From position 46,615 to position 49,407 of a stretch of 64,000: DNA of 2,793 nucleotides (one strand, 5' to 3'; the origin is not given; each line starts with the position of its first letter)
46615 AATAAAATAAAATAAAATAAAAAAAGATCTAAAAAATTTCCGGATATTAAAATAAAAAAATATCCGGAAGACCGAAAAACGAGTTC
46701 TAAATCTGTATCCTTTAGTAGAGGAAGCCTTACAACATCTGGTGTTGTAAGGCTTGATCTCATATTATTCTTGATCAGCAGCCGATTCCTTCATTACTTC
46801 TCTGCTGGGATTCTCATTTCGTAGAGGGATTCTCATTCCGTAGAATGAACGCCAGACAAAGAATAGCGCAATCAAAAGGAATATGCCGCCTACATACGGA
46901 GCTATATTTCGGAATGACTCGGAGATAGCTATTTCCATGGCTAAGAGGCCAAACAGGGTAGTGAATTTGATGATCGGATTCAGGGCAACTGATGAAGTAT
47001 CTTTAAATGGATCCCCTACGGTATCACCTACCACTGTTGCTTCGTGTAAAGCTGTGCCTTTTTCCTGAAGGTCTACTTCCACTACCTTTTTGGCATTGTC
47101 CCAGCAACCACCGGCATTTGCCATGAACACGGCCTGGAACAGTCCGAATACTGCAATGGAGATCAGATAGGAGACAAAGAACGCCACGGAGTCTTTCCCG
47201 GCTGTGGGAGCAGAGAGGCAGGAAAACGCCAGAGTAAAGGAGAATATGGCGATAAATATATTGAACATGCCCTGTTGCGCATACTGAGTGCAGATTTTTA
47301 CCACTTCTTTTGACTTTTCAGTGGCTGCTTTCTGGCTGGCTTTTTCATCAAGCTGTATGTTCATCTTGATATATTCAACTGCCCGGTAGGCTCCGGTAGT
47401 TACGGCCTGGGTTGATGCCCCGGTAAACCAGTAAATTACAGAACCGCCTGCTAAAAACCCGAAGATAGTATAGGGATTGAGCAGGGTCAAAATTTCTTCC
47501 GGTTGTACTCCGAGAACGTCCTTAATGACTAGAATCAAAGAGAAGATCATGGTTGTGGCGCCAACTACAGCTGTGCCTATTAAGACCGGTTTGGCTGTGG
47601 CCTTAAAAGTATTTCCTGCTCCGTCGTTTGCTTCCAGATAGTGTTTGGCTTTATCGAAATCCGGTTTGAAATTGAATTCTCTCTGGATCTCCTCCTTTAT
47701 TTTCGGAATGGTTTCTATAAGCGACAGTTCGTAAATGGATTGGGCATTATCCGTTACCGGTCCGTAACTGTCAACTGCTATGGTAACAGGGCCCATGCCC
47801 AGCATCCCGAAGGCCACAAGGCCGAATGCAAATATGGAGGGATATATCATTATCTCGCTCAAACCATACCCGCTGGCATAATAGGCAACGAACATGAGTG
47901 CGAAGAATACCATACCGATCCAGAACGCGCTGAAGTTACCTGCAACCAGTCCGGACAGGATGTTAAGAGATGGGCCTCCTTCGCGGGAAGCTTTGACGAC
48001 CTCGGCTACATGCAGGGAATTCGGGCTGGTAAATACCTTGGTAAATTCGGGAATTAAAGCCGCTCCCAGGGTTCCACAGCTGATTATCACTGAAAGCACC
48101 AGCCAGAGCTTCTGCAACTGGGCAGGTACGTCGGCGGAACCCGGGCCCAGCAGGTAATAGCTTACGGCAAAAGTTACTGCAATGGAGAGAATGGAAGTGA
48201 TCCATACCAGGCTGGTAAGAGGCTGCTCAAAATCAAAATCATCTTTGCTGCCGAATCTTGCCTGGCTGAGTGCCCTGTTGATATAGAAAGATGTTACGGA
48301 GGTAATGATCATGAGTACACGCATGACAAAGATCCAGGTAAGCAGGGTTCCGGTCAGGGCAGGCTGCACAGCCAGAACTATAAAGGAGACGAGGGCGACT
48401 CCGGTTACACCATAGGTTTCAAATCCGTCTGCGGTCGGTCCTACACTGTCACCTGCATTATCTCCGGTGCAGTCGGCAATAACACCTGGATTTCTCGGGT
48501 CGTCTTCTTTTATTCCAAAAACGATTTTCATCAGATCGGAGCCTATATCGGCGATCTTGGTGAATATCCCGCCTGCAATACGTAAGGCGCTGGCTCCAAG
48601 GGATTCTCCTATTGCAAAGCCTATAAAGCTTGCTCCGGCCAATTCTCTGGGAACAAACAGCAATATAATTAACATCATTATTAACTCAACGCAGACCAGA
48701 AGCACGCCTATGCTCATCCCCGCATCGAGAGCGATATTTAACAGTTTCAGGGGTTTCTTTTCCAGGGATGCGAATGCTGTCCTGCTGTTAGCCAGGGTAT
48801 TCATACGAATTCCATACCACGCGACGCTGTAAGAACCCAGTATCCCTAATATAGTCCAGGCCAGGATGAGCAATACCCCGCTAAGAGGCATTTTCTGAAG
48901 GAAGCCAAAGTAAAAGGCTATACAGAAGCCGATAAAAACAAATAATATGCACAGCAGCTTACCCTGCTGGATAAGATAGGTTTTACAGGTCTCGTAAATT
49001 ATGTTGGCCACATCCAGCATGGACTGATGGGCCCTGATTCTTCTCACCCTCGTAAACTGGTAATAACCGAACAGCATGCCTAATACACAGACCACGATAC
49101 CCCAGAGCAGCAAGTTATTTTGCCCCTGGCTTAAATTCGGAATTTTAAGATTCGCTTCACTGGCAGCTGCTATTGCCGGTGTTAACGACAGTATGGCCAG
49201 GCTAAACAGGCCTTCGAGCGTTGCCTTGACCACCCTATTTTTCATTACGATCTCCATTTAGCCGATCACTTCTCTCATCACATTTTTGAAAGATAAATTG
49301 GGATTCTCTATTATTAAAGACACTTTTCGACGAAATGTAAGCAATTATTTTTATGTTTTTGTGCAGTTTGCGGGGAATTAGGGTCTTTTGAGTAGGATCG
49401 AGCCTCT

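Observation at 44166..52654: Three different membrane pyrophosphatase subfamilies side by side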

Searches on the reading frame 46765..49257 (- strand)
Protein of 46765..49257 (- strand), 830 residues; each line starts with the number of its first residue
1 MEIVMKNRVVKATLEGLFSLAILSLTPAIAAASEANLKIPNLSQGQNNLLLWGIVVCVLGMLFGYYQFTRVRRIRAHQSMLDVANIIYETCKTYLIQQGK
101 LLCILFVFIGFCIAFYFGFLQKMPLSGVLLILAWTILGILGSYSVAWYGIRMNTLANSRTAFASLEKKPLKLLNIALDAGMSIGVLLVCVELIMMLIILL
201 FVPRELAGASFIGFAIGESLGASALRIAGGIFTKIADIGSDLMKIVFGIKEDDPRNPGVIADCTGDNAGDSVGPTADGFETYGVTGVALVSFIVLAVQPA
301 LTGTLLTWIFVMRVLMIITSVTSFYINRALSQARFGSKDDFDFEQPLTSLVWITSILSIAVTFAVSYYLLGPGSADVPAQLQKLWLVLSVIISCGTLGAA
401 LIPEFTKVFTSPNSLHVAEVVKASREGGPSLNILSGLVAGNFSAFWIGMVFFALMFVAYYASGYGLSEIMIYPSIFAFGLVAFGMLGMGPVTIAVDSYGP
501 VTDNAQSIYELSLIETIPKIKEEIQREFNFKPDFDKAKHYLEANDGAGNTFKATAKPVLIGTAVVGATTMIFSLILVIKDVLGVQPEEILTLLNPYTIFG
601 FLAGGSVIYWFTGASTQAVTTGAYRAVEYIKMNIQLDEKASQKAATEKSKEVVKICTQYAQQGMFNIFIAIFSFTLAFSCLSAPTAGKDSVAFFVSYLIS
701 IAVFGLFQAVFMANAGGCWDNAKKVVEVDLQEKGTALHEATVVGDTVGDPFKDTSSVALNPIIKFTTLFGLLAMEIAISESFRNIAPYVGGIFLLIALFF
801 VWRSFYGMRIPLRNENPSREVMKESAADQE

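Call 6: search_protein_families(library=pfam, proteins=[window:46765-49257:-])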
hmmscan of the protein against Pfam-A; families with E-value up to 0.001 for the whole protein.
window:46765-49257:- (830 aa): 1 family
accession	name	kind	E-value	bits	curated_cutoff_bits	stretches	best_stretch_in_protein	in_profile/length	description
PF03030.21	H_PPase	-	1.1e-181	606.3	29.7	1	58-772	1-644/645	Inorganic H+ pyrophosphatase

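Call 7: search_protein_families(library=ncbifam, proteins=[window:46765-49257:-])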
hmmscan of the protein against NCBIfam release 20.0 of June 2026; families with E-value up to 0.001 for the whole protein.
window:46765-49257:- (830 aa): 13 families
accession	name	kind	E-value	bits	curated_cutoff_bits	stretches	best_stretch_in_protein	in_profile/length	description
NF001950.0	PRK00733.1-1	equivalog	0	1389.9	826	1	7-814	6-805/807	sodium-translocating pyrophosphatase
NF001960.0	PRK00733.3-5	equivalog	2.9e-100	336.5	546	1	48-773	3-663/673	sodium-translocating pyrophosphatase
NF001952.0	PRK00733.1-4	equivalog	6.9e-96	322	912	1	41-781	10-731/782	sodium-translocating pyrophosphatase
NF001953.0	PRK00733.2-1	equivalog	7.5e-91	305.5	783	1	50-767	5-686/697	sodium-translocating pyrophosphatase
NF001959.0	PRK00733.3-4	equivalog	2.3e-88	297.3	975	1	48-778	3-669/674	sodium-translocating pyrophosphatase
NF001951.0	PRK00733.1-2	equivalog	1.7e-83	281.4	859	1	49-776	5-687/691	sodium-translocating pyrophosphatase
TIGR01104.1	V_PPase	equivalog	1e-82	278.9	651.9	1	53-774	7-687/697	V-type H(+)-translocating pyrophosphatase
NF001954.0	PRK00733.2-2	equivalog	1.3e-82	278.6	894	1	51-777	5-717/723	sodium-translocating pyrophosphatase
NF001961.0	PRK00733.3-6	equivalog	6.5e-76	256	926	1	50-773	5-666/671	sodium-translocating pyrophosphatase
NF001958.0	PRK00733.3-3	equivalog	2.6e-69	234.3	1055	1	54-773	8-669/680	sodium-translocating pyrophosphatase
NF001957.0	PRK00733.3-2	equivalog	7.2e-69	233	945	1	55-777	6-648/651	sodium-translocating pyrophosphatase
NF001955.0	PRK00733.2-4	equivalog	2e-66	224.9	1059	1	48-776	4-700/736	sodium-translocating pyrophosphatase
NF001956.0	PRK00733.3-1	equivalog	3.7e-53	181.3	1321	1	79-776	42-691/704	sodium-translocating pyrophosphatase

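Call 8: find_homologous_proteins(query=window:46765-49257:-, max_evalue=1e-20)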
Query window:46765-49257:- (830 aa): 8000 proteins with E <= 1e-20 among 8000 candidates; the best 120 are listed.
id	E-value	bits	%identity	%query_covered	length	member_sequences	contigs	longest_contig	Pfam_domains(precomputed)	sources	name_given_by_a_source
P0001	0.0e+0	1811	100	100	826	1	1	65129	PF03030.22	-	-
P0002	0.0e+0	1763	97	100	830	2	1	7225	PF03030.22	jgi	-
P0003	0.0e+0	1711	94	100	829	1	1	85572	PF03030.22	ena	-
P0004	0.0e+0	1700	93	100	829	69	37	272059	PF03030.22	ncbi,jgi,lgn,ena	jgi:K(+)-stimulated pyrophosphate-energized sodium pump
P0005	0.0e+0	1691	92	100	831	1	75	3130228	PF03030.22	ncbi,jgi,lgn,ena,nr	ncbi:K(+)-stimulated pyrophosphate-energized sodium pump [Methanosarcina thermophila]|jgi:K(+)-stimu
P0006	0.0e+0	1691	92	100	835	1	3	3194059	PF03030.22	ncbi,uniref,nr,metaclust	ncbi:K(+)-insensitive pyrophosphate-energized proton pump [Methanosarcina thermophila MST-A1]|uniref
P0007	0.0e+0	1691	92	100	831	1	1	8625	PF03030.22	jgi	-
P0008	0.0e+0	1690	92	100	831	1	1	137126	PF03030.22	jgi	-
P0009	0.0e+0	1690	92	100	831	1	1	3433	PF03030.22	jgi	-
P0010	0.0e+0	1688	92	100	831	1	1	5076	PF03030.22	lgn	-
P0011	0.0e+0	1669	91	100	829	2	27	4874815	PF03030.22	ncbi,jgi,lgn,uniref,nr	ncbi:sodium-translocating pyrophosphatase [Methanosarcina barkeri]|uniref:K(+)-insensitive pyrophosp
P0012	0.0e+0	1663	93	98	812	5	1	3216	PF03030.22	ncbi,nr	ncbi:MAG TPA: sodium-translocating pyrophosphatase [Desulfitobacteriaceae bacterium]|nr:sodium-trans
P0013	0.0e+0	1657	93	98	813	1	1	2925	PF03030.22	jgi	jgi:K(+)-stimulated pyrophosphate-energized sodium pump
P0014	0.0e+0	1653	92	98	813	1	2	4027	PF03030.22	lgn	-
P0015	0.0e+0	1653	92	98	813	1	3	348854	PF03030.22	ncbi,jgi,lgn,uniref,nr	ncbi:sodium-translocating pyrophosphatase [Methanosarcina sp.]|jgi:K(+)-stimulated pyrophosphate-ene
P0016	0.0e+0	1653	92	98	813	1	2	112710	PF03030.22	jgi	jgi:K(+)-stimulated pyrophosphate-energized sodium pump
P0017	0.0e+0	1652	92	98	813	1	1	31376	PF03030.22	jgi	-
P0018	0.0e+0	1652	92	98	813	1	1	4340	PF03030.22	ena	-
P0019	0.0e+0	1652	92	98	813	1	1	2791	PF03030.22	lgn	-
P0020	0.0e+0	1651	92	98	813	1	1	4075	PF03030.22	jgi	jgi:K(+)-stimulated pyrophosphate-energized sodium pump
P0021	0.0e+0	1650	92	98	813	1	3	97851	PF03030.22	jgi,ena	-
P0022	0.0e+0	1650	92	98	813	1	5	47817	PF03030.22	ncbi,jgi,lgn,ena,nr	ncbi:MAG TPA: sodium-translocating pyrophosphatase [Methanosarcina sp.]|jgi:K(+)-stimulated pyrophos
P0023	0.0e+0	1650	92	98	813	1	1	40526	PF03030.22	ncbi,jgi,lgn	-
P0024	0.0e+0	1649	92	98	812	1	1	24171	PF03030.22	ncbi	-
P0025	0.0e+0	1649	92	98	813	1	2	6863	PF03030.22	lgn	-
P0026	0.0e+0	1648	92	98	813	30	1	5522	PF03030.22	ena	-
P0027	0.0e+0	1648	92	98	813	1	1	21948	PF03030.22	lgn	-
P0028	0.0e+0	1645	92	98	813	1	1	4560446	PF03030.22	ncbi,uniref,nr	ncbi:Pyrophosphate-energized proton pump [Methanosarcina barkeri 3]|uniref:K(+)-insensitive pyrophos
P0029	0.0e+0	1645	89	100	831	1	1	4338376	PF03030.22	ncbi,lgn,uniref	ncbi:sodium-translocating pyrophosphatase [Methanosarcina hadiensis]|uniref:sodium-translocating pyr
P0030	0.0e+0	1645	93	98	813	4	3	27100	PF03030.22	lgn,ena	-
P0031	0.0e+0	1645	92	98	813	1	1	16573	PF03030.22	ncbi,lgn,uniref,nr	ncbi:sodium-translocating pyrophosphatase [Methanosarcina spelaei]|uniref:sodium-translocating pyrop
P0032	0.0e+0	1642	92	98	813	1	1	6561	PF03030.22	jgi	jgi:K(+)-stimulated pyrophosphate-energized sodium pump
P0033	0.0e+0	1640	92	98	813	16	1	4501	PF03030.22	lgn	-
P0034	0.0e+0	1640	91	98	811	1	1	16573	PF03030.22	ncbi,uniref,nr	ncbi:potassium transporter [Methanosarcina spelaei]|uniref:K(+)-insensitive pyrophosphate-energized 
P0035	0.0e+0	1639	91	98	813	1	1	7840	PF03030.22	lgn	-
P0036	0.0e+0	1639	90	100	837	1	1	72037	PF03030.22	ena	-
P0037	0.0e+0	1638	92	98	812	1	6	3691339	PF03030.22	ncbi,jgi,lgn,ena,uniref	ncbi:MAG: sodium-translocating pyrophosphatase [Methanosarcina sp.]|jgi:K(+)-stimulated pyrophosphat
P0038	0.0e+0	1637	91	98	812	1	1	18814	PF03030.22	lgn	-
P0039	0.0e+0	1637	92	98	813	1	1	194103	PF03030.22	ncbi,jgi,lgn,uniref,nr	ncbi:sodium-translocating pyrophosphatase [Methanosarcina sp. UBA5]|uniref:sodium-translocating pyro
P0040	0.0e+0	1637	89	100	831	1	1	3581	PF03030.22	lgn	-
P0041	0.0e+0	1636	89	100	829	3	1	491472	PF03030.22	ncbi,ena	-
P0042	0.0e+0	1636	92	98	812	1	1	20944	PF03030.22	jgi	-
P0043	0.0e+0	1630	91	98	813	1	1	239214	PF03030.22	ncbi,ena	-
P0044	0.0e+0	1630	91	98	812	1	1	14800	PF03030.22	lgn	-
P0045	0.0e+0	1628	91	98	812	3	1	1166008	PF03030.22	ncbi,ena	-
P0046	0.0e+0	1622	90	98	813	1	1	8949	PF03030.22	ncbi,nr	ncbi:MAG: K(+)-stimulated pyrophosphate-energized sodium pump [Euryarchaeota archaeon]|nr:K(+)-stimu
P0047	0.0e+0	1620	91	98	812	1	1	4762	PF03030.22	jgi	jgi:K(+)-stimulated pyrophosphate-energized sodium pump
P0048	0.0e+0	1620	91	98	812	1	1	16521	PF03030.22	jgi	jgi:K(+)-stimulated pyrophosphate-energized sodium pump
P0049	0.0e+0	1620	91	98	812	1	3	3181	PF03030.22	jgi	jgi:K(+)-stimulated pyrophosphate-energized sodium pump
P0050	0.0e+0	1619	91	98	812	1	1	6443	PF03030.22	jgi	jgi:K(+)-stimulated pyrophosphate-energized sodium pump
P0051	0.0e+0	1617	90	98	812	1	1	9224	PF03030.22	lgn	-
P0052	0.0e+0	1611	90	98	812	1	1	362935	PF03030.22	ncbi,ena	-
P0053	0.0e+0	1608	90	98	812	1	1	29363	PF03030.22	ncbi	ncbi:MAG: sodium-translocating pyrophosphatase [Methanosarcina sp.]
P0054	0.0e+0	1608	89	98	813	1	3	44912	PF03030.22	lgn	-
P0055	0.0e+0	1607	89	98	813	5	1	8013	PF03030.22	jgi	-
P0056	0.0e+0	1607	90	98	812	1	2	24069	PF03030.22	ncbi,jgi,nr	ncbi:sodium-translocating pyrophosphatase [Methanosarcina sp. Ant1]|nr:sodium-translocating pyrophos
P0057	0.0e+0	1607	91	96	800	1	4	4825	PF03030.22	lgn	-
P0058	0.0e+0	1606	88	99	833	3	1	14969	PF03030.22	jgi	jgi:K(+)-stimulated pyrophosphate-energized sodium pump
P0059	0.0e+0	1606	89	98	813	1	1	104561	PF03030.22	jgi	jgi:K(+)-stimulated pyrophosphate-energized sodium pump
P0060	0.0e+0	1605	89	98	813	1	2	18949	PF03030.22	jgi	jgi:K(+)-stimulated pyrophosphate-energized sodium pump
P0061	0.0e+0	1605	90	98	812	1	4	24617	PF03030.22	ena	-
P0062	0.0e+0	1605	90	98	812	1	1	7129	PF03030.22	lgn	-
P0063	0.0e+0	1604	90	96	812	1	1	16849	PF03030.22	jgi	jgi:K(+)-stimulated pyrophosphate-energized sodium pump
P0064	0.0e+0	1604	90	98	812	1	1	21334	PF03030.22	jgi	jgi:K(+)-stimulated pyrophosphate-energized sodium pump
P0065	0.0e+0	1604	90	98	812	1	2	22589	PF03030.22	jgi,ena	-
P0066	0.0e+0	1604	90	96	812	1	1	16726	PF03030.22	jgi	jgi:K(+)-stimulated pyrophosphate-energized sodium pump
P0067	0.0e+0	1604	90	98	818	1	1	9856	PF03030.22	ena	-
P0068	0.0e+0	1602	91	95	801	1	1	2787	PF03030.22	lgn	-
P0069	0.0e+0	1602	90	98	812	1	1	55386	PF03030.22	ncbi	ncbi:MAG: sodium-translocating pyrophosphatase [Methanosarcina sp.]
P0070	0.0e+0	1602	90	98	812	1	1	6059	PF03030.22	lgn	-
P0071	0.0e+0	1602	90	96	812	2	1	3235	PF03030.22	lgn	-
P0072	0.0e+0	1601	89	98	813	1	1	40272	PF03030.22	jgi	-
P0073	0.0e+0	1599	90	98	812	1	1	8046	PF03030.22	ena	-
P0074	0.0e+0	1598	90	98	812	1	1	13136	PF03030.22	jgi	-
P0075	0.0e+0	1598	90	98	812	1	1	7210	PF03030.22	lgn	-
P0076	0.0e+0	1597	90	98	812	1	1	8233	PF03030.22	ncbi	-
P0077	0.0e+0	1596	89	98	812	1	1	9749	PF03030.22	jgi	jgi:K(+)-stimulated pyrophosphate-energized sodium pump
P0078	0.0e+0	1596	91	97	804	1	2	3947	PF03030.22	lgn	-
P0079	0.0e+0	1596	90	98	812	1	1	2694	PF03030.22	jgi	jgi:K(+)-stimulated pyrophosphate-energized sodium pump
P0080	0.0e+0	1595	90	98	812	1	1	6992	PF03030.22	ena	-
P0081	0.0e+0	1594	88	98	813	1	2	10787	PF03030.22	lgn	-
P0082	0.0e+0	1594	90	98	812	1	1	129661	PF03030.22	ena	-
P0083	0.0e+0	1593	89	98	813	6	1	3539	PF03030.22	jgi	jgi:K(+)-stimulated pyrophosphate-energized sodium pump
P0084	0.0e+0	1593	92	94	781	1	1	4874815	PF03030.22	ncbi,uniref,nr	ncbi:Pyrophosphate-energized proton pump [Methanosarcina barkeri str. Wiesmoor]|uniref:K(+)-insensit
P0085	0.0e+0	1593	91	97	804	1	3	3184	PF03030.22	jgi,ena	-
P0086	0.0e+0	1592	91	97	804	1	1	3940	PF03030.22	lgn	-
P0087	0.0e+0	1592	91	97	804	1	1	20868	PF03030.22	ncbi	-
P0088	0.0e+0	1591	89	98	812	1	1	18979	PF03030.22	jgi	jgi:K(+)-stimulated pyrophosphate-energized sodium pump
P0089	0.0e+0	1591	88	98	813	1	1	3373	PF03030.22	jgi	jgi:K(+)-stimulated pyrophosphate-energized sodium pump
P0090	0.0e+0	1591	91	97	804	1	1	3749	PF03030.22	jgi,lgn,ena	-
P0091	0.0e+0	1591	90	98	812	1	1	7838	PF03030.22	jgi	jgi:K(+)-stimulated pyrophosphate-energized sodium pump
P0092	0.0e+0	1590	90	97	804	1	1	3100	PF03030.22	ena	-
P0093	0.0e+0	1590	90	98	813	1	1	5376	PF03030.22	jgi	jgi:K(+)-stimulated pyrophosphate-energized sodium pump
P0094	0.0e+0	1590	90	95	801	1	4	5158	PF03030.22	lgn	-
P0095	0.0e+0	1588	90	97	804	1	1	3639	PF03030.22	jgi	-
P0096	0.0e+0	1587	90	97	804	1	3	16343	PF03030.22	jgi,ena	-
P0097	0.0e+0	1587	90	97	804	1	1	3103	PF03030.22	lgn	-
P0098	0.0e+0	1587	90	95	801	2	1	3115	PF03030.22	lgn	-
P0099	0.0e+0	1586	89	97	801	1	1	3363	PF03030.22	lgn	-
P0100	0.0e+0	1586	90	97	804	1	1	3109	PF03030.22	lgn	-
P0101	0.0e+0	1586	90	97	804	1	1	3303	PF03030.22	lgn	-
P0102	0.0e+0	1586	90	97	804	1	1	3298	PF03030.22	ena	-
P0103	0.0e+0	1586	89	98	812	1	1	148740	PF03030.22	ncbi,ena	-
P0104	0.0e+0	1585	91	97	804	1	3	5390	PF03030.22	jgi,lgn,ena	-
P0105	0.0e+0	1585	89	98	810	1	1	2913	PF03030.22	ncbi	-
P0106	0.0e+0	1584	91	97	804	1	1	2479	PF03030.22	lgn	-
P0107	0.0e+0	1584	89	98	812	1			PF03030.22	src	-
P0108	0.0e+0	1584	90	97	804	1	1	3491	PF03030.22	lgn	-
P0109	0.0e+0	1583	89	98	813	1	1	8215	PF03030.22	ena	-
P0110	0.0e+0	1581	90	97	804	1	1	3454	PF03030.22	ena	-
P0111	0.0e+0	1581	89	98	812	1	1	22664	PF03030.22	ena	-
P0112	0.0e+0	1580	89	98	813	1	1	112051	PF03030.22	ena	-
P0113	0.0e+0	1577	88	98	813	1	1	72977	PF03030.22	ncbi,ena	-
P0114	0.0e+0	1577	90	97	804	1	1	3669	PF03030.22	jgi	-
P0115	0.0e+0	1577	89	98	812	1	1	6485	PF03030.22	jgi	jgi:K(+)-stimulated pyrophosphate-energized sodium pump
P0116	0.0e+0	1576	91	95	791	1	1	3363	PF03030.22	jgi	jgi:K(+)-stimulated pyrophosphate-energized sodium pump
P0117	0.0e+0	1576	89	96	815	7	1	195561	PF03030.22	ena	-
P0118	0.0e+0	1572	90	97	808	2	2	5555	PF03030.22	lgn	-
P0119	0.0e+0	1570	88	96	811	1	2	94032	PF03030.22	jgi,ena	-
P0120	0.0e+0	1570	89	97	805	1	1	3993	PF03030.22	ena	-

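Call 12: find_encoding_contigs(protein=P0005, flank=10000, max_places=3)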
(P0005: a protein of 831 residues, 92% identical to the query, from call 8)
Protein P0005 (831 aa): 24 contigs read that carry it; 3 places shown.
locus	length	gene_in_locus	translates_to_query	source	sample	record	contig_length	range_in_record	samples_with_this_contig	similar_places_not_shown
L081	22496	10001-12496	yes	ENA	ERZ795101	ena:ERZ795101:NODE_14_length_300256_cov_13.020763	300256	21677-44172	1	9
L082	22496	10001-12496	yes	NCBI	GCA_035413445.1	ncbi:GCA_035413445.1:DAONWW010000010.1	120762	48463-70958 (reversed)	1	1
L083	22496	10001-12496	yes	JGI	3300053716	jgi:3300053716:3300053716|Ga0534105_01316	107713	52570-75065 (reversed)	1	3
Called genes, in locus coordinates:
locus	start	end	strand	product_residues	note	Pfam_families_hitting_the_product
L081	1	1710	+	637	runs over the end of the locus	PF07650:KH_2 (faint), PF17214:KH_TffA, PF00753:Lactamase_B, PF16661:Lactamase_B_6, PF23023:Anti-Pycsar_Apyc1 (weak), PF12706:Lactamase_B_2, PF10996:Beta-Casp, PF07521:RMMBL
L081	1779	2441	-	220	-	PF00702:Hydrolase, PF13419:HAD_2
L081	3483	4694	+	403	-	PF00091:Tubulin, PF12327:FtsZ_C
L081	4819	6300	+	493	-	PF00809:Pterin_bind, PF03599:CdhD (weak), PF14251:PterinBD-DUF4346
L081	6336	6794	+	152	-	-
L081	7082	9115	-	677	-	PF03030:H_PPase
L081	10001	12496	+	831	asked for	PF03030:H_PPase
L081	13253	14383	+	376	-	PF05977:MFS_3 (weak), PF07690:MFS_1, PF00083:Sugar_tr (weak), PF07690:MFS_1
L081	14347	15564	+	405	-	PF07690:MFS_1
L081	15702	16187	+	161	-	PF01472:PUA, PF26292:PUA_elF2D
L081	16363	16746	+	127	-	PF04472:SepF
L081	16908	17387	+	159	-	PF22794:jr-ZPR1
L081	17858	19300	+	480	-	PF00587:tRNA-synt_2b, PF03129:HGTP_anticodon, PF09180:ProRS-C_1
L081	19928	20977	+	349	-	-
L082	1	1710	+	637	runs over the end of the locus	PF07650:KH_2 (faint), PF17214:KH_TffA, PF00753:Lactamase_B, PF16661:Lactamase_B_6, PF23023:Anti-Pycsar_Apyc1 (weak), PF12706:Lactamase_B_2, PF10996:Beta-Casp, PF07521:RMMBL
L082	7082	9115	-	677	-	PF03030:H_PPase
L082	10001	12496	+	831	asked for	PF03030:H_PPase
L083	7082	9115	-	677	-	PF03030:H_PPase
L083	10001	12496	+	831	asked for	PF03030:H_PPase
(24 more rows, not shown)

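Call 13: find_encoding_contigs(protein=P0011, flank=10000, max_places=3)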
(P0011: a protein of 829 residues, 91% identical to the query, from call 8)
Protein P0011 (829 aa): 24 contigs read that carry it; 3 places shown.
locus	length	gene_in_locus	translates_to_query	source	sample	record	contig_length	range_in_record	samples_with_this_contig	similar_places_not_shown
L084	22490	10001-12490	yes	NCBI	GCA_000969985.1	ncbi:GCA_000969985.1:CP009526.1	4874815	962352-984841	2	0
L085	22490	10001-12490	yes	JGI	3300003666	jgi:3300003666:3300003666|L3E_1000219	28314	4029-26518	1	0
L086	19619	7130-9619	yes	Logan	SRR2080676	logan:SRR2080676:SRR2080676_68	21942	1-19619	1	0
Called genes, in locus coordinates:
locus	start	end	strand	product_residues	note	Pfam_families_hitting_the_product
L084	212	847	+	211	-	PF00227:Proteasome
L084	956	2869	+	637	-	PF07650:KH_2 (faint), PF17214:KH_TffA, PF00753:Lactamase_B, PF16661:Lactamase_B_6, PF23023:Anti-Pycsar_Apyc1 (weak), PF12706:Lactamase_B_2, PF10996:Beta-Casp, PF07521:RMMBL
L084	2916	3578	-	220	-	PF00702:Hydrolase, PF13419:HAD_2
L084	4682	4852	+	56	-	-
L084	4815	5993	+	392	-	PF00091:Tubulin, PF12327:FtsZ_C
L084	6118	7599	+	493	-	PF00809:Pterin_bind, PF14251:PterinBD-DUF4346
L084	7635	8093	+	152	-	-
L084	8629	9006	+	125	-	PF00142:Fer4_NifH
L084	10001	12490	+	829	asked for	PF03030:H_PPase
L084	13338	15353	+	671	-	PF03030:H_PPase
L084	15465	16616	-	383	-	-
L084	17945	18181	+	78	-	-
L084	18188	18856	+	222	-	PF07690:MFS_1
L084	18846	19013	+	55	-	PF07690:MFS_1 (weak)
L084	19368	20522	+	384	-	PF07690:MFS_1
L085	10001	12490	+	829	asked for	PF03030:H_PPase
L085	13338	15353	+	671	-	PF03030:H_PPase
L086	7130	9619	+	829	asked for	PF03030:H_PPase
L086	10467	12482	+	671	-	PF03030:H_PPase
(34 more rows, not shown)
